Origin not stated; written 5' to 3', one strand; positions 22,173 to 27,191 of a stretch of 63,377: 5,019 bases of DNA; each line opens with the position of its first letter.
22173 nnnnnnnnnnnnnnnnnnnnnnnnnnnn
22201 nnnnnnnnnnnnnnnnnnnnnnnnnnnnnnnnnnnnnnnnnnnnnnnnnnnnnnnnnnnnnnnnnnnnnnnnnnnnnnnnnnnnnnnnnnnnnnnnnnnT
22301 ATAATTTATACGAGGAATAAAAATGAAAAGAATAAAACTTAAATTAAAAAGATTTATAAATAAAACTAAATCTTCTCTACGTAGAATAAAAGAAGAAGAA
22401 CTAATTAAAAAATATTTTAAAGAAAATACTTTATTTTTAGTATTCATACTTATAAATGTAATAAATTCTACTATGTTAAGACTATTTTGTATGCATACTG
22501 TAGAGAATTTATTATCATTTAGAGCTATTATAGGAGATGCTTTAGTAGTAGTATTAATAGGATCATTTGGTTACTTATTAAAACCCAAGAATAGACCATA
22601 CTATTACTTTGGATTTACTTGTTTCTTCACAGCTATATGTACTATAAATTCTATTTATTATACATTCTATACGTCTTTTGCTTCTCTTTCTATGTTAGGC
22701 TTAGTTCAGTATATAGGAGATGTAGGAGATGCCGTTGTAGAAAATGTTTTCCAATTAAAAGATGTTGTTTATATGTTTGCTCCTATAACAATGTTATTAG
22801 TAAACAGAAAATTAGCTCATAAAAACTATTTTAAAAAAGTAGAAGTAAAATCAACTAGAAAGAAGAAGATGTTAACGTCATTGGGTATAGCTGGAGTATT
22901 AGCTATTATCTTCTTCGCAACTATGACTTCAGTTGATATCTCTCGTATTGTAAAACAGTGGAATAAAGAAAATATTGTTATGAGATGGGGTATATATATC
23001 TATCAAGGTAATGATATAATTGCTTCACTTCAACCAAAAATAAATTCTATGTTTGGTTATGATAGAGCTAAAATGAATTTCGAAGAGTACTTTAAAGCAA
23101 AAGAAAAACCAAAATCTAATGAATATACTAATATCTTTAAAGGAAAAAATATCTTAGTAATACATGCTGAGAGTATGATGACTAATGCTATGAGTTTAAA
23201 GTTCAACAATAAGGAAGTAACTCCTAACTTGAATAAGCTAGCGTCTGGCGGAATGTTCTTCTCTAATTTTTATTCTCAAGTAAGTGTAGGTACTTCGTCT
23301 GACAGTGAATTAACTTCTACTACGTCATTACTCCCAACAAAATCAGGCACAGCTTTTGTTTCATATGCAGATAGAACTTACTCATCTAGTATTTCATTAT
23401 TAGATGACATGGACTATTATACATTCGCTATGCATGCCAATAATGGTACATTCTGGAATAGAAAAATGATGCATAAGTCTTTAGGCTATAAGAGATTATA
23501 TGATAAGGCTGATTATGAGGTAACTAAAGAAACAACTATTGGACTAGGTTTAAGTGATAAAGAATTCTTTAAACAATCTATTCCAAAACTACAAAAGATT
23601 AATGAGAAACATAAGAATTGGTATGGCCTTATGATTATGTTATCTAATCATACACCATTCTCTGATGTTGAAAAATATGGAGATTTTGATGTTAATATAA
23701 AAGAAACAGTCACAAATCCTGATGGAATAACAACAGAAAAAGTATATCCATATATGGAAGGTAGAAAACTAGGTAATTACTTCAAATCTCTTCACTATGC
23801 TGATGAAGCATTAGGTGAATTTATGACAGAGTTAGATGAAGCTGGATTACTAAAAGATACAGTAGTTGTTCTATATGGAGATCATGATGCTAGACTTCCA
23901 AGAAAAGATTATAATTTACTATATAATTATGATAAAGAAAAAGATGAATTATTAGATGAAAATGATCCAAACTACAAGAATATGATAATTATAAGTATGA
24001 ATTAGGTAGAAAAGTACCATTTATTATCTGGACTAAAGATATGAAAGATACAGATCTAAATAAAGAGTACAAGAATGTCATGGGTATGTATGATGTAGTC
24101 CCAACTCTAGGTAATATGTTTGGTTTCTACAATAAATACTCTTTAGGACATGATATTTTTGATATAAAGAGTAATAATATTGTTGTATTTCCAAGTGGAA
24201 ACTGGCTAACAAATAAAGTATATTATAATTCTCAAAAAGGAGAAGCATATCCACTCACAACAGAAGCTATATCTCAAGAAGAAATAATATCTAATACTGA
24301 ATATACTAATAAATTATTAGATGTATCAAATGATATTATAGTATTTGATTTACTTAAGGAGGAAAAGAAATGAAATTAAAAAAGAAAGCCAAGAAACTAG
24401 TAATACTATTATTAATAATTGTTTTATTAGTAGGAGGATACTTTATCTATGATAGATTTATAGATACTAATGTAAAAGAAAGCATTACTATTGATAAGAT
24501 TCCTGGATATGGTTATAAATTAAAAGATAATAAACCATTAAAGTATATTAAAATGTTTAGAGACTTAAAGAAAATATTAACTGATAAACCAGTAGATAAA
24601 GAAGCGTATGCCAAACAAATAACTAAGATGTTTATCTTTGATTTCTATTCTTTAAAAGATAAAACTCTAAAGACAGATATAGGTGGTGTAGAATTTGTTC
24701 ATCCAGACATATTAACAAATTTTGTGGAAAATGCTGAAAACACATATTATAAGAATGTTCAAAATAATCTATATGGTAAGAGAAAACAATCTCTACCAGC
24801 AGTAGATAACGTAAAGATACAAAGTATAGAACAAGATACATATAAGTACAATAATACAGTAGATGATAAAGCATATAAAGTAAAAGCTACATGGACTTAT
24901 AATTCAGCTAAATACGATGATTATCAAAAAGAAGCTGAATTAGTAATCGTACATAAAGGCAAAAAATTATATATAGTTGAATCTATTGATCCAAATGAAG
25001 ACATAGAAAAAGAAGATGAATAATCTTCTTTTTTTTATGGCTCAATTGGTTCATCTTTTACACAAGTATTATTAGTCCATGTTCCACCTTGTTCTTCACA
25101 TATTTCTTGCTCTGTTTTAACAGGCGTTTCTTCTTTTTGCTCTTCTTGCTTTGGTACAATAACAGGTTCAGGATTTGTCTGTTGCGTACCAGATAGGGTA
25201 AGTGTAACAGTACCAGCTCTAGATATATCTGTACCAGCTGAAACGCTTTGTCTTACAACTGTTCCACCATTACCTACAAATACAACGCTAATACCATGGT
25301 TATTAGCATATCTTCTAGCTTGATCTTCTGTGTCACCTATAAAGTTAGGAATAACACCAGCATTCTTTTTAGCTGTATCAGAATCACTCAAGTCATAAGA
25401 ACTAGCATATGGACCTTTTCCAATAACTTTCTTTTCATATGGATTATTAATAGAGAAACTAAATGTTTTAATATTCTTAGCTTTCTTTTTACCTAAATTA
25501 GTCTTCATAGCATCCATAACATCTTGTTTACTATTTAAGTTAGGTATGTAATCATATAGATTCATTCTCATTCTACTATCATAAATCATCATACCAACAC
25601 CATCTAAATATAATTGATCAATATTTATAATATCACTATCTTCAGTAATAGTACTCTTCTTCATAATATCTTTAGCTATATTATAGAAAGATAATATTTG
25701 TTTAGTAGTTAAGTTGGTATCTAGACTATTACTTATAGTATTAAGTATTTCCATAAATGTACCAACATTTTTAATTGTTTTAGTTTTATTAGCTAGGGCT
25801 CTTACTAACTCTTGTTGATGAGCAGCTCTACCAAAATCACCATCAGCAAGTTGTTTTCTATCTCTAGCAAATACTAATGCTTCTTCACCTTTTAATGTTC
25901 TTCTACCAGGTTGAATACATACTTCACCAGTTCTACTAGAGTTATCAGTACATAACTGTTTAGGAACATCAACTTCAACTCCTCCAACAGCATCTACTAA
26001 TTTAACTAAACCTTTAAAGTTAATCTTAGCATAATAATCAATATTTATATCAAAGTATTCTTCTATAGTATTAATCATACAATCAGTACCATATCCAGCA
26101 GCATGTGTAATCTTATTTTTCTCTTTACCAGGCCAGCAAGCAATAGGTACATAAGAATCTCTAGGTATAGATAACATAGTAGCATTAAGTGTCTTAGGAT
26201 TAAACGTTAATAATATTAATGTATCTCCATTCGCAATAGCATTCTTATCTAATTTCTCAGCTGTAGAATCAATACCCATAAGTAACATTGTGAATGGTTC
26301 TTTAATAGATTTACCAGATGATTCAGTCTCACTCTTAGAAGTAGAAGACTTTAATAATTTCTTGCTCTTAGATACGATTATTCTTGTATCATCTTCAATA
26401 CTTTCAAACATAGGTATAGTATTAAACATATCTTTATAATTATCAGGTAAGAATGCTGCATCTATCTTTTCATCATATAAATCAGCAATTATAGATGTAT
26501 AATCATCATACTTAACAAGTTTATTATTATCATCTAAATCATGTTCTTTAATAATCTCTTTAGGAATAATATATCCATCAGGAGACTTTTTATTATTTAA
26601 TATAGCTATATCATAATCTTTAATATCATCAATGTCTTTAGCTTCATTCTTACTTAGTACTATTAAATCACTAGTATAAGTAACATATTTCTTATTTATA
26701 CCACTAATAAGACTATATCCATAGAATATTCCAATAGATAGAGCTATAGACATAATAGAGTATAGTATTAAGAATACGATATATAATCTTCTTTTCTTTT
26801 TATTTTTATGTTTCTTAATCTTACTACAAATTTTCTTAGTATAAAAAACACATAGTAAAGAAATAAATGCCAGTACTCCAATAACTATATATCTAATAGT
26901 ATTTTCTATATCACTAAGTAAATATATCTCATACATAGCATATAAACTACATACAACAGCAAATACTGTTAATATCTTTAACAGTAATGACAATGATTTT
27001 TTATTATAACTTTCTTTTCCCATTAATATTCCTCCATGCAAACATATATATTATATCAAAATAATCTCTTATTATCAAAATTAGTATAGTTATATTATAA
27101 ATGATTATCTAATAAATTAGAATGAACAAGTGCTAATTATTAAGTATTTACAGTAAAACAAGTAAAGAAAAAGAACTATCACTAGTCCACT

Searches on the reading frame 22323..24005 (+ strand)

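Call 32: search_protein_families(library=ncbifam, proteins=[window:22323-24005:+], max_evalue=1e-10)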
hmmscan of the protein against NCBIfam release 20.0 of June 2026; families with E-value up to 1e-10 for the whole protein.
window:22323-24005:+ (560 aa): 2 families
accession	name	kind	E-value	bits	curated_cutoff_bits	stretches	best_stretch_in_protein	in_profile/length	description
NF053595.1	LptchSynLtaSGpos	equivalog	3.6e-70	237.2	970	1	46-521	18-465/626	lipoteichoic acid synthase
NF010322.0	PRK13759.1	equivalog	6e-12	44.8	481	0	276-370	8-102/486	arylsulfatase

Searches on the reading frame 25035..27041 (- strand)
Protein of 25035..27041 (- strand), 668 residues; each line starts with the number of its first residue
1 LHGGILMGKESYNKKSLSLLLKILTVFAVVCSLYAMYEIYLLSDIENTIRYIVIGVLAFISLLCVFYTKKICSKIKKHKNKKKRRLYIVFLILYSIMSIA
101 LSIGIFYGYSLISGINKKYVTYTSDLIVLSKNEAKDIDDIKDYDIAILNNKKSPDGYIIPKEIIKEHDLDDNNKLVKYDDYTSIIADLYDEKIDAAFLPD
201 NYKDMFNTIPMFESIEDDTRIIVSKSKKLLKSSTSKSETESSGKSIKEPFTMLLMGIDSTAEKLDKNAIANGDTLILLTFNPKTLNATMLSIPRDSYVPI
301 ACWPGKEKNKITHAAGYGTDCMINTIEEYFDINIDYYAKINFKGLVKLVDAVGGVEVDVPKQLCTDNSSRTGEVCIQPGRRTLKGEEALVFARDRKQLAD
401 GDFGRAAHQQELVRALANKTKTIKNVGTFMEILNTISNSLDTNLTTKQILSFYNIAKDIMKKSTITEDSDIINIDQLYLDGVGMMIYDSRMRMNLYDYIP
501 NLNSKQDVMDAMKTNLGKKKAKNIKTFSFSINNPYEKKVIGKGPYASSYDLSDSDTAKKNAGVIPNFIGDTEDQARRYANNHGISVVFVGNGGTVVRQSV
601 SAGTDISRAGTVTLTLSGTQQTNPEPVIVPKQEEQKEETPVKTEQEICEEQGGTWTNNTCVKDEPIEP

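Call 30: search_protein_families(library=pfam, proteins=[window:25035-27041:-], max_evalue=0.00001)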
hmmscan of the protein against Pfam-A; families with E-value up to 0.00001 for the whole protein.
window:25035-27041:- (668 aa): 2 families
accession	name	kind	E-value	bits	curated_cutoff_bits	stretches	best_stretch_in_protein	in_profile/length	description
PF03816.19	LytR_cpsA_psr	-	8.1e-45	153.1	24.6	1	272-421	2-149/150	LytR_cpsA_psr family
PF03793.24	PASTA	-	5.6e-13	49.1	23.2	1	563-617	2-63/64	PASTA domain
